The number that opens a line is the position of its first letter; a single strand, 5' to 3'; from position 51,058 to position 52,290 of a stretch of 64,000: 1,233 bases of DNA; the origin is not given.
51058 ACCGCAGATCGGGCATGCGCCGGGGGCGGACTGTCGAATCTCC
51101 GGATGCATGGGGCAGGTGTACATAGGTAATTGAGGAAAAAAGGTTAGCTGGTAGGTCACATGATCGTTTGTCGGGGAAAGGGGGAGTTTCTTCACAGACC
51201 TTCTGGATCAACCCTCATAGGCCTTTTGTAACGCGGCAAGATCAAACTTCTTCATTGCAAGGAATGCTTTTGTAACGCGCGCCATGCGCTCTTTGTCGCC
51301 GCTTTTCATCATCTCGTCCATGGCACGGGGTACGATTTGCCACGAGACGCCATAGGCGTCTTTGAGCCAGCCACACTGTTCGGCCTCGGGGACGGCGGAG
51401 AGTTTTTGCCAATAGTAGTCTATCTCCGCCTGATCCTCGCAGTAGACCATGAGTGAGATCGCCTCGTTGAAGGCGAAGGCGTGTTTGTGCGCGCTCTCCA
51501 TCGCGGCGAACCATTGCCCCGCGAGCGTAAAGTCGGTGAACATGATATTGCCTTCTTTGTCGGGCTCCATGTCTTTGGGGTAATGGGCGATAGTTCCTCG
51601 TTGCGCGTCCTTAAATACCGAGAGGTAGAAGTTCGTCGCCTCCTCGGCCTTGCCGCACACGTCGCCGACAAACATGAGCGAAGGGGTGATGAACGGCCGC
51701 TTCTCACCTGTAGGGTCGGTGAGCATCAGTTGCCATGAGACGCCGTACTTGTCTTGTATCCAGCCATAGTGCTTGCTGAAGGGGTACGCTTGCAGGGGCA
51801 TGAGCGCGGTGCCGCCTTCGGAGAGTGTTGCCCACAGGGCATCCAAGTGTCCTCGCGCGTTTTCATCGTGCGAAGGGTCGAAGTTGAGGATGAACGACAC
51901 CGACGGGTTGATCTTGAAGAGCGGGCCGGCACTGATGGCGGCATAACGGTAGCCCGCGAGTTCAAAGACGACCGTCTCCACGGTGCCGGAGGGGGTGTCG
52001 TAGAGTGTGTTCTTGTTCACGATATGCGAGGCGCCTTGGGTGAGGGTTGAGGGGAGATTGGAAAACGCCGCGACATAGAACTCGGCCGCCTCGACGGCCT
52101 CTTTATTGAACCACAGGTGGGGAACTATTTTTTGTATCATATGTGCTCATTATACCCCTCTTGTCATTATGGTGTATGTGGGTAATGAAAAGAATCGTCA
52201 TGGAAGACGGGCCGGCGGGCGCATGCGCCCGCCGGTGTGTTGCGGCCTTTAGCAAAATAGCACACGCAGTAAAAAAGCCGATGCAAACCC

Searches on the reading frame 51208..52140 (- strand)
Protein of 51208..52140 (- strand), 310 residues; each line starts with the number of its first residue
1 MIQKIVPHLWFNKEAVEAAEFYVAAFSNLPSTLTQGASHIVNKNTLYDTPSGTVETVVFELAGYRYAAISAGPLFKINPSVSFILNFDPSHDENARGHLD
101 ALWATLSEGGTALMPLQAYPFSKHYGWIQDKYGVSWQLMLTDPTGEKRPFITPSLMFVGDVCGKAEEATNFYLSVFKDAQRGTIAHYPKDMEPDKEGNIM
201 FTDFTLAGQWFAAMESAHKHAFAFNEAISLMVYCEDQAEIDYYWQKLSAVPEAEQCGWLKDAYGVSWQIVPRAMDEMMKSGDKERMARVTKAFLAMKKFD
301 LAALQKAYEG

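Call 44: search_protein_families(library=pfam, proteins=[window:51208-52140:-], max_evalue=0.001)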
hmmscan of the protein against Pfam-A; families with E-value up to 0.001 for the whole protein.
window:51208-52140:- (310 aa): 1 family
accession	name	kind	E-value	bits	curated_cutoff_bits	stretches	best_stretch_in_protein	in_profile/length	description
PF06983.19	3-dmu-9_3-mt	-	6.4e-66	220.6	24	2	151-270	3-116/116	3-demethylubiquinone-9 3-methyltransferase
